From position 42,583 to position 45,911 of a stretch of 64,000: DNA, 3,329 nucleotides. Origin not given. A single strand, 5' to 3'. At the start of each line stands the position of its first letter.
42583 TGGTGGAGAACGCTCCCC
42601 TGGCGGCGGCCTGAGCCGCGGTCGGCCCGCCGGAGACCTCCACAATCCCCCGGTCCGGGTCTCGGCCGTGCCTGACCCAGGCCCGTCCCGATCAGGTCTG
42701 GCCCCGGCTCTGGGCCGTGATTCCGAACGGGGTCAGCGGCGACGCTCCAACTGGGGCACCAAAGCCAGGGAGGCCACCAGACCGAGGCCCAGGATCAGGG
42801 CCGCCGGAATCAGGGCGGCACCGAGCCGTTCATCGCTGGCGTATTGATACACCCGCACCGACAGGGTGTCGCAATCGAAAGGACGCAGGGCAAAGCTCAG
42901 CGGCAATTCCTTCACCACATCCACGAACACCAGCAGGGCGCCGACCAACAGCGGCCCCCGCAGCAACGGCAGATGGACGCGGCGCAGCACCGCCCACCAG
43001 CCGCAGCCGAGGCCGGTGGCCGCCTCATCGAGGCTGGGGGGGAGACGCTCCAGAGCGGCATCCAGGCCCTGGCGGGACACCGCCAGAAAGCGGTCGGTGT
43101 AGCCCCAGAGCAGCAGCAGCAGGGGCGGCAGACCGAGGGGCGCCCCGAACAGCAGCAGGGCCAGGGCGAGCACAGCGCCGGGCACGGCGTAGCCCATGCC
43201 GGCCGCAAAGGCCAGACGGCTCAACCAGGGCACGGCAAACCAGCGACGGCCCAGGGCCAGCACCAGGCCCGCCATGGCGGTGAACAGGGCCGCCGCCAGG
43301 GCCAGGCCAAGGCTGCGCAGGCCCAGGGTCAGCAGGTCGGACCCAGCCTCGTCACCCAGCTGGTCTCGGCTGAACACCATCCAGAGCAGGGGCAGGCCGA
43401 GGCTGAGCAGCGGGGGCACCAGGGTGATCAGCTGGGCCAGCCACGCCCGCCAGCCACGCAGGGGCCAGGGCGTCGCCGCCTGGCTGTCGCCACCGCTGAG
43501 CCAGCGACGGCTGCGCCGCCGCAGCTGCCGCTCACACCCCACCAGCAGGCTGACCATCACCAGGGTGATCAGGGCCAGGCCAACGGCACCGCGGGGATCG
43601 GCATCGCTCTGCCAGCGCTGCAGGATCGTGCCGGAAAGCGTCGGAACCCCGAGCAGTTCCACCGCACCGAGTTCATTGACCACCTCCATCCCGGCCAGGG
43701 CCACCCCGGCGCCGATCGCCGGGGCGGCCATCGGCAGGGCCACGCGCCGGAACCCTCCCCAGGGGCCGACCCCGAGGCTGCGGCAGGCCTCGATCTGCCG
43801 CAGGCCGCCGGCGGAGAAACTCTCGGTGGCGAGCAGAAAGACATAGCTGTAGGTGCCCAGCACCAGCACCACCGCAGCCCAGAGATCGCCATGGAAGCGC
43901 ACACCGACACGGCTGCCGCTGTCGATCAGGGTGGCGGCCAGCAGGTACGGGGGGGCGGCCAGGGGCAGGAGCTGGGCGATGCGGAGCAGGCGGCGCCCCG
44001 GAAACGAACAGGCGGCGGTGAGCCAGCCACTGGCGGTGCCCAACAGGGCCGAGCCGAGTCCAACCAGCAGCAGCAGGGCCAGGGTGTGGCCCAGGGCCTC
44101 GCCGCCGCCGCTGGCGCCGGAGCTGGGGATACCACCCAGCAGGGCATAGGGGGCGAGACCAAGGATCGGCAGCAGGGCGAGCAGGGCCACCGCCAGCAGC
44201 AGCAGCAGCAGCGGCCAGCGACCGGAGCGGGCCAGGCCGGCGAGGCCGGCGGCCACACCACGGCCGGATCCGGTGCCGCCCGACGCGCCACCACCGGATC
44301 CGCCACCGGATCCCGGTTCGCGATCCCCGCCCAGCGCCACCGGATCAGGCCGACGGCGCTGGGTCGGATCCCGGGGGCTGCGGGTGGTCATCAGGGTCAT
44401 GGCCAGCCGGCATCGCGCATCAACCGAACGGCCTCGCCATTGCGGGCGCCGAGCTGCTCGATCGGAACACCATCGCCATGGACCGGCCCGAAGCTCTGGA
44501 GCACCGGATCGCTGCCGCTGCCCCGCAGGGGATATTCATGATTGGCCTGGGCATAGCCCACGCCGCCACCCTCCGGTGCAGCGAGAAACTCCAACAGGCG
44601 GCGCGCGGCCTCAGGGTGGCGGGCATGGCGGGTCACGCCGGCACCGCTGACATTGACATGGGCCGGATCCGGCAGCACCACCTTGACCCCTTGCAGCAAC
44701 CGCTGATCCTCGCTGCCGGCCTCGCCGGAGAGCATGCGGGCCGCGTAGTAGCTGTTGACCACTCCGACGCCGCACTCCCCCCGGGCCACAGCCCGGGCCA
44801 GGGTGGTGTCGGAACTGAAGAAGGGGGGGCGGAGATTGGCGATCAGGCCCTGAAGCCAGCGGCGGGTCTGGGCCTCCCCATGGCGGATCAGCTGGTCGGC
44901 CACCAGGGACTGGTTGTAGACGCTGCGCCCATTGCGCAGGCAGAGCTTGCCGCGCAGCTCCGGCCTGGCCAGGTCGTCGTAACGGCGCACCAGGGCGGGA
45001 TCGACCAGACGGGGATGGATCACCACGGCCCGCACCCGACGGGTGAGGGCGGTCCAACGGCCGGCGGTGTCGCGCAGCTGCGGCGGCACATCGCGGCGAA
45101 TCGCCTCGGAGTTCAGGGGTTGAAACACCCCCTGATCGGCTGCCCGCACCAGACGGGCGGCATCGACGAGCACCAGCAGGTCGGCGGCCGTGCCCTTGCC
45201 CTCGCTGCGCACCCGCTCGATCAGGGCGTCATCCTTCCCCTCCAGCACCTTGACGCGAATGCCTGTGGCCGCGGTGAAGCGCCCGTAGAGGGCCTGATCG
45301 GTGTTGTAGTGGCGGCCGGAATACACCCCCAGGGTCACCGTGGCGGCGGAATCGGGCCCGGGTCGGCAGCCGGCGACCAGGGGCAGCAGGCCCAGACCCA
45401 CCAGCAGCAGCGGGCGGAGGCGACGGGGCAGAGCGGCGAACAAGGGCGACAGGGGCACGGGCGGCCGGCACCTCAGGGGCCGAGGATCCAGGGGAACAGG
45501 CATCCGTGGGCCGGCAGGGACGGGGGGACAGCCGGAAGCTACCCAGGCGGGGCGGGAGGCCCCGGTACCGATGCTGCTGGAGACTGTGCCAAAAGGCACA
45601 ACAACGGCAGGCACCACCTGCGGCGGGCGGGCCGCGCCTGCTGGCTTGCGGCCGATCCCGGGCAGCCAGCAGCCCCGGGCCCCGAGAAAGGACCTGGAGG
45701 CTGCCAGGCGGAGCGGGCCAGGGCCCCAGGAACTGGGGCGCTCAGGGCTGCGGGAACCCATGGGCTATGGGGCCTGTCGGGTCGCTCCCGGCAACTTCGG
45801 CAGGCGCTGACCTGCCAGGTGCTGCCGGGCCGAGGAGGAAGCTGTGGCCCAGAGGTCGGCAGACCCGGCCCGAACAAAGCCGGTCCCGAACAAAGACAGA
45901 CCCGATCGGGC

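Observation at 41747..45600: Shared CRP-spaced operator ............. flanks the Crp-regulator/futB/futA block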

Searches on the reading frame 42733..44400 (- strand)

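Call 5: search_protein_families(library=ncbifam, proteins=[window:42733-44400:-])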
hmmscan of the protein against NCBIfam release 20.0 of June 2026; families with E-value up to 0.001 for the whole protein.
window:42733-44400:- (555 aa): 17 families
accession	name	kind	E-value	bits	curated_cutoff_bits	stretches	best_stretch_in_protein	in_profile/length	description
NF011624.0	PRK15050.1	equivalog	3.1e-17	62.6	247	2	194-297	183-289/297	2-aminoethylphosphonate ABC transporter permease subunit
TIGR03226.1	PhnU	equivalog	1.2e-14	54.5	283.45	2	197-297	204-307/311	2-aminoethylphosphonate ABC transporter permease subunit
TIGR02141.1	modB_ABC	equivalog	2.4e-14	53.5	182.6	2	117-285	14-197/208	molybdate ABC transporter permease subunit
TIGR00969.1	3a0106s02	subfamily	6.2e-14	52.1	240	2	60-251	16-222/272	sulfate ABC transporter permease subunit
TIGR01581.1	Mo_ABC_porter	hypoth_equivalog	1.4e-12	47.6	210.3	2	117-286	37-222/225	ABC transporter permease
TIGR03262.1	PhnU2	equivalog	7e-11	41.5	593.25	1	123-301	76-264/546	putative 2-aminoethylphosphonate ABC transporter permease subunit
TIGR02139.1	permease_CysT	equivalog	2.3e-10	40.5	246.1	1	449-498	154-203/265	sulfate ABC transporter permease subunit CysT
TIGR02140.1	permease_CysW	equivalog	1.8e-09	37.5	329.1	0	450-542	152-247/261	sulfate ABC transporter permease subunit CysW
NF007047.0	PRK09500.1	equivalog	3.3e-09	36.7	326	1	355-519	55-220/257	spermidine/putrescine ABC transporter permease PotC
NF008208.0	PRK10971.1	equivalog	1.5e-07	31.2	415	1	116-249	73-217/277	sulfate/thiosulfate ABC transporter permease CysT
NF008231.0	PRK10998.1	equivalog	3.3e-07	30.2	261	1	450-525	181-257/296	maltose ABC transporter permease MalG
NF007963.0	PRK10683.1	equivalog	4.8e-07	29.5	489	0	447-499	204-256/317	putrescine ABC transporter permease PotH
NF006939.0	PRK09421.1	equivalog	4.8e-07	29.4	262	0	447-499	113-165/230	molybdate ABC transporter permease subunit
TIGR03255.1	PhnV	equivalog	8.5e-07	28.9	358.7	1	107-254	68-223/270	2-aminoethylphosphonate ABC transport system, membrane component PhnV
NF008620.0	PRK11602.1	equivalog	2.1e-05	23.9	442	0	61-250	19-224/291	sulfate/thiosulfate ABC transporter permease CysW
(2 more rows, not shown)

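Call 7: search_protein_families(library=pfam, proteins=[window:42733-44400:-])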
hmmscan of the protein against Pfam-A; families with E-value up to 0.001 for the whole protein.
window:42733-44400:- (555 aa): 1 family
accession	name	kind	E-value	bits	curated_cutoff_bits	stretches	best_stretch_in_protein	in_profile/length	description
PF00528.27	BPD_transp_1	-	8.3e-18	65.2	26.4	2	124-293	4-178/184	Binding-protein-dependent transport system inner membrane component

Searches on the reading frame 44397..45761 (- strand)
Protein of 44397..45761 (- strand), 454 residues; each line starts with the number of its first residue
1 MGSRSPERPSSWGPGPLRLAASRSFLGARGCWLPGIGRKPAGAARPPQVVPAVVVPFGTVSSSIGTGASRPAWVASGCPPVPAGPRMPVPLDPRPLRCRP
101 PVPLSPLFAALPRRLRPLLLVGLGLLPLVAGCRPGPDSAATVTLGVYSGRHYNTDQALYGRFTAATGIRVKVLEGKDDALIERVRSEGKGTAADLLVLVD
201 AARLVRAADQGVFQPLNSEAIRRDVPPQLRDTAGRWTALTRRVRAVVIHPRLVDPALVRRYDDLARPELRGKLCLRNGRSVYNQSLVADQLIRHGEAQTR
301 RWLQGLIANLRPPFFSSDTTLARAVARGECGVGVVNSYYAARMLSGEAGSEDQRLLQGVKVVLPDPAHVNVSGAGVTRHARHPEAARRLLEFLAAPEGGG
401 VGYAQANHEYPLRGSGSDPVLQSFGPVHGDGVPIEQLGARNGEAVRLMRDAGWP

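Call 5: search_protein_families(library=ncbifam, proteins=[window:44397-45761:-])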
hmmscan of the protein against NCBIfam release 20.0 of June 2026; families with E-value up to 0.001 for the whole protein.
window:44397-45761:- (454 aa): 4 families
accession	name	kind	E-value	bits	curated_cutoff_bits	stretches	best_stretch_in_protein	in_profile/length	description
NF011620.1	PRK15046.1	equivalog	1.5e-12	47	310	1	137-312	22-194/334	2-aminoethylphosphonate ABC transporter substrate-binding protein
TIGR03227.1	PhnS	equivalog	5.1e-09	35.5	395.3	1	138-277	33-168/360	2-aminoethylphosphonate ABC transporter substrate-binding protein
TIGR01254.1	sfuA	subfamily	7.4e-06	25.4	93.4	0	144-231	5-97/306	thiamine ABC transporter substrate-binding protein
TIGR03261.1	phnS2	equivalog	7.7e-06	25.2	392.75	1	166-397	47-274/334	putative 2-aminoethylphosphonate ABC transporter substrate-binding protein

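Call 7: search_protein_families(library=pfam, proteins=[window:44397-45761:-])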
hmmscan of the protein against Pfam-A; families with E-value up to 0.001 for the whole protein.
window:44397-45761:- (454 aa): 4 families
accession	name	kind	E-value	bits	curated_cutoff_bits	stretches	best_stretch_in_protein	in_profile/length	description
PF13531.11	SBP_bac_11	-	2.6e-12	47.5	25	1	158-398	16-217/227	Bacterial extracellular solute-binding protein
PF13343.11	SBP_bac_6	-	3.1e-12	46.9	24.6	1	193-400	4-209/245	Bacterial extracellular solute-binding protein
PF01547.30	SBP_bac_1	-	3.5e-12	47.4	26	1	154-398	9-305/307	Bacterial extracellular solute-binding protein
PF13416.11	SBP_bac_8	-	9.6e-09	35.9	27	1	160-218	4-64/279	Bacterial extracellular solute-binding protein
